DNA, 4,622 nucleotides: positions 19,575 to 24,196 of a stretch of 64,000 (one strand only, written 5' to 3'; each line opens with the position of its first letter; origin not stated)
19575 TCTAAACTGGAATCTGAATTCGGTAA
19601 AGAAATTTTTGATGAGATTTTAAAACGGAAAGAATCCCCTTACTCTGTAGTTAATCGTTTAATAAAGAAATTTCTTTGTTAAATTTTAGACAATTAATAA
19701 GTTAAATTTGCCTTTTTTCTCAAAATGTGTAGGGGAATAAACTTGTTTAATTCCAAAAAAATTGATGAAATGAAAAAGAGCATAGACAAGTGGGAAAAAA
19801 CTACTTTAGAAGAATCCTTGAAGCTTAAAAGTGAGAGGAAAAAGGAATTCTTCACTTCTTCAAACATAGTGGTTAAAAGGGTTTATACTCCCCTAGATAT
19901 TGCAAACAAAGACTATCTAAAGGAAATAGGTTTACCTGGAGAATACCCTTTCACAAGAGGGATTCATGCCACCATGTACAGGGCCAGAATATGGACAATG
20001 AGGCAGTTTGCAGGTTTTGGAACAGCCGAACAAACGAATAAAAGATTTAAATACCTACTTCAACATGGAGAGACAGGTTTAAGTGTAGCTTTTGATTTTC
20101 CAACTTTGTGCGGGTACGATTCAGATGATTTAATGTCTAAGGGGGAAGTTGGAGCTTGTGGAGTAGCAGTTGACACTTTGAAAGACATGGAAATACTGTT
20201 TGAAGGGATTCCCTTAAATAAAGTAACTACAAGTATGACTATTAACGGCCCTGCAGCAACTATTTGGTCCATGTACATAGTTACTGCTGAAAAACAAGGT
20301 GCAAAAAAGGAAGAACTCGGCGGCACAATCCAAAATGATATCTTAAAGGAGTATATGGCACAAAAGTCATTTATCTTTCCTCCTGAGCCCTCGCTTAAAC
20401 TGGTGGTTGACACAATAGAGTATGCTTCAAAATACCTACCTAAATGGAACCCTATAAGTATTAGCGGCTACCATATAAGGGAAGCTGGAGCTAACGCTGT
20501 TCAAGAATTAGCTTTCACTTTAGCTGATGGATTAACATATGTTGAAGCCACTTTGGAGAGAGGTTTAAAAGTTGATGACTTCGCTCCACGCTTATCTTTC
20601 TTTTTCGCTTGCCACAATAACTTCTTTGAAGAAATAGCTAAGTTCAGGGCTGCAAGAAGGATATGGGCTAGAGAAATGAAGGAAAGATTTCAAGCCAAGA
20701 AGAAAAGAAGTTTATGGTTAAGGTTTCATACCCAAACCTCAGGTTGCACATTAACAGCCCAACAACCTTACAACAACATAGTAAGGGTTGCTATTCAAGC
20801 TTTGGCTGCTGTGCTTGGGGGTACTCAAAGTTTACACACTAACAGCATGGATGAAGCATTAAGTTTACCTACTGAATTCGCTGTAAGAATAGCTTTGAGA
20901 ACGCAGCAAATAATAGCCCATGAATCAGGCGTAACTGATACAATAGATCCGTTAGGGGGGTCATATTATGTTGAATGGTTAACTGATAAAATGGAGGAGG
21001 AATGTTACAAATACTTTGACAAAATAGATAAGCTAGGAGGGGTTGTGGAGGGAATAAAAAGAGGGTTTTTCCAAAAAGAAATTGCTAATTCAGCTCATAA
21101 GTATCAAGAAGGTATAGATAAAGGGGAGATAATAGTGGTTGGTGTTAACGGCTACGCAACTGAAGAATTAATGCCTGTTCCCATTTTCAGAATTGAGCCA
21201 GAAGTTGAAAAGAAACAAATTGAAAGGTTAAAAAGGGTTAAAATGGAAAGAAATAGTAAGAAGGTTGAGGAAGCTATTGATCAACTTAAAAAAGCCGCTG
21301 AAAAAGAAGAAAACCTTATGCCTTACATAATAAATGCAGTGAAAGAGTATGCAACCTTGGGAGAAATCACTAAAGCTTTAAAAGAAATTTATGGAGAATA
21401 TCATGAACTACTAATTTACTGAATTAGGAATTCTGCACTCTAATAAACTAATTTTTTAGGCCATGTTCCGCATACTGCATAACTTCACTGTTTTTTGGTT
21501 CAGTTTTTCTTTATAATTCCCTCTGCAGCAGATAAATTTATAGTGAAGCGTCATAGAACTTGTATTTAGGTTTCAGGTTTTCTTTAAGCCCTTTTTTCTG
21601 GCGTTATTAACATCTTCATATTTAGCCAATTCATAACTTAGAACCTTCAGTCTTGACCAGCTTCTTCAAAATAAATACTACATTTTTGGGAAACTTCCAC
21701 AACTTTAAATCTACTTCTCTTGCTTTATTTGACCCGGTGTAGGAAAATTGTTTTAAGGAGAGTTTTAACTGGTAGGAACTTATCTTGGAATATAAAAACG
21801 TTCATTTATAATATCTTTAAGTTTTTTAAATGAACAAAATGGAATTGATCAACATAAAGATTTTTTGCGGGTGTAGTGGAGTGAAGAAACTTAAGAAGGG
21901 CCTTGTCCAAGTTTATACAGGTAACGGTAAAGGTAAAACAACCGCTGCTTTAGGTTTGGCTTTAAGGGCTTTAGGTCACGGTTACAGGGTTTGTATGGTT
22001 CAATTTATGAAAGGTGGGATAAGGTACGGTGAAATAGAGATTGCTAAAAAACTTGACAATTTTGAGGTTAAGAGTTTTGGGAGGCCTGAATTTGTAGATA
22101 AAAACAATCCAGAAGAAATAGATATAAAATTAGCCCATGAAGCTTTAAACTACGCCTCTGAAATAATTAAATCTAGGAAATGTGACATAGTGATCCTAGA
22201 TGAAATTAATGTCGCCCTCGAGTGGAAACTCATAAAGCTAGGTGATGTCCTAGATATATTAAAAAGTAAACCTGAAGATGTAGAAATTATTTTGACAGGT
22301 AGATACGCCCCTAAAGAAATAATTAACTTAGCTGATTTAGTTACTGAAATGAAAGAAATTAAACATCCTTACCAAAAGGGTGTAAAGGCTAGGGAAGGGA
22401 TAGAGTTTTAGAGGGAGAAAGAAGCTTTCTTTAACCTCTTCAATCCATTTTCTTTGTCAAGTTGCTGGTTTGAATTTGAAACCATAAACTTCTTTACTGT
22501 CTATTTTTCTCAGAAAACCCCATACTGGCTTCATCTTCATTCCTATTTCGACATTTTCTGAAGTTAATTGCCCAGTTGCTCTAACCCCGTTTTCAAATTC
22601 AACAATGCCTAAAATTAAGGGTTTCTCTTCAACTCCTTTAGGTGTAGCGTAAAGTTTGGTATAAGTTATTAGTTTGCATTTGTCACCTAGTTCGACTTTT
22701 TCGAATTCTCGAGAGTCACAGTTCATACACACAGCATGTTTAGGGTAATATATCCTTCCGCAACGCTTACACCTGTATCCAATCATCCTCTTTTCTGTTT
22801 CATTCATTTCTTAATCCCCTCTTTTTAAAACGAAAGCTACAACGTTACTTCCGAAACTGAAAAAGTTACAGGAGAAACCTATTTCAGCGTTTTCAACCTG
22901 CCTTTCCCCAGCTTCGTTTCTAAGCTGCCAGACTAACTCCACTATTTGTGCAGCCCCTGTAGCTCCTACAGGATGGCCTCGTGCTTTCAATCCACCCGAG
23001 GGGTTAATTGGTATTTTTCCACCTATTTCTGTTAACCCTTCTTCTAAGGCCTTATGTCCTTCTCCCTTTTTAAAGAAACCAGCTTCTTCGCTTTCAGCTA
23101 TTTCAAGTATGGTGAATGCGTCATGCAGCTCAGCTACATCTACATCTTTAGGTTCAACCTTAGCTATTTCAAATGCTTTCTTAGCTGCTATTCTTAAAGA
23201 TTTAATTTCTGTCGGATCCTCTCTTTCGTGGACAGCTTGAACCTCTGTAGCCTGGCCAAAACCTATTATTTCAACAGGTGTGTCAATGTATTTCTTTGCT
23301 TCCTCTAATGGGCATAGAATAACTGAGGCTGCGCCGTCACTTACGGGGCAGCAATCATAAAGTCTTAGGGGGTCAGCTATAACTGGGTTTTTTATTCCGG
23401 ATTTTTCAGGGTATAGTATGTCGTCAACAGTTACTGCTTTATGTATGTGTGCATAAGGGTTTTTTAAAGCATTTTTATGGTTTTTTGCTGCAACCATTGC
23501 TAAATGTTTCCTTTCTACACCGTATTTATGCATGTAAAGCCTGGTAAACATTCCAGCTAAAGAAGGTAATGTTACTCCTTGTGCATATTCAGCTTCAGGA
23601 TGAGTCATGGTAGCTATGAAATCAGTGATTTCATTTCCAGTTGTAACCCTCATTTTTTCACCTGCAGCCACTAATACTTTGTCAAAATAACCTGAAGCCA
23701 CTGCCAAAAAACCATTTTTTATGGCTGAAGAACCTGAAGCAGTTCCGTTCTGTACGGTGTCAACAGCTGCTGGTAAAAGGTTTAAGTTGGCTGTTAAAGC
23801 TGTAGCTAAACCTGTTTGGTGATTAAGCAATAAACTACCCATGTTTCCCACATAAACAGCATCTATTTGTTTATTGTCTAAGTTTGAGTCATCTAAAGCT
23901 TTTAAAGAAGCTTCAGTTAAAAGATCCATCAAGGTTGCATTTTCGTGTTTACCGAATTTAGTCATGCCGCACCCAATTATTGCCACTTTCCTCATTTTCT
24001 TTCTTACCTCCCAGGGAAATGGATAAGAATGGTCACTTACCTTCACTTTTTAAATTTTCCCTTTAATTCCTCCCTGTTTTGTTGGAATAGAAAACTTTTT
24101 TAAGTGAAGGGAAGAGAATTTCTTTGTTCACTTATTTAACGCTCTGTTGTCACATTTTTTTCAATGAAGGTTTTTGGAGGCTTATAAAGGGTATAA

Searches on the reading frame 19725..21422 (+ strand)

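Call 32: search_protein_families(library=pfam, proteins=[window:19725-21422:+], max_evalue=0.001)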
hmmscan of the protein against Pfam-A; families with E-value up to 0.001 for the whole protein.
window:19725-21422:+ (565 aa): 1 family
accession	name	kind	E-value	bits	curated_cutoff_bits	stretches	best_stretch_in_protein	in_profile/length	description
PF01642.28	MM_CoA_mutase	-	7.3e-233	774.2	22.1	1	44-557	2-512/512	Methylmalonyl-CoA mutase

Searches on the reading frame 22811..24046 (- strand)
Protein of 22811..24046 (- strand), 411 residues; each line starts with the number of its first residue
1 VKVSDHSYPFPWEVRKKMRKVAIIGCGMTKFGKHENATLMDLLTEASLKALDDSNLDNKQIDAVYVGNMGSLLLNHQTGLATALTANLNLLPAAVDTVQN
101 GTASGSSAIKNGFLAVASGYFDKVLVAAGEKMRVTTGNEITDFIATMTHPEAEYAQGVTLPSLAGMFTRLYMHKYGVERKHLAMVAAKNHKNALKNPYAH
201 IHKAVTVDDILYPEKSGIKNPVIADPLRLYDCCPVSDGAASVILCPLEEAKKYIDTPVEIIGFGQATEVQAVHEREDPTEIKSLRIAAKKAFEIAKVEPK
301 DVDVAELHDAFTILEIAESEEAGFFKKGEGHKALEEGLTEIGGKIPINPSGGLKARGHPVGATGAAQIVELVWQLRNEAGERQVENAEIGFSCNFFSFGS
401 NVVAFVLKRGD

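Call 33: search_protein_families(library=pfam, proteins=[window:22811-24046:-], max_evalue=0.001)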
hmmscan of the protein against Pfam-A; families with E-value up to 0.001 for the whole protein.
window:22811-24046:- (411 aa): 3 families
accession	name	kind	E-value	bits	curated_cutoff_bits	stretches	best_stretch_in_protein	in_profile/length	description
PF22691.2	Thiolase_C_1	-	1.4e-43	148.5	28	1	264-408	1-143/144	Thiolase C-terminal domain-like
PF00108.29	Thiolase_N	-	1.1e-31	110.6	26.4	1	21-246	1-258/260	Thiolase, N-terminal domain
PF02803.24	Thiolase_C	-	5.7e-10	39.3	27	1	286-385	26-107/123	Thiolase, C-terminal domain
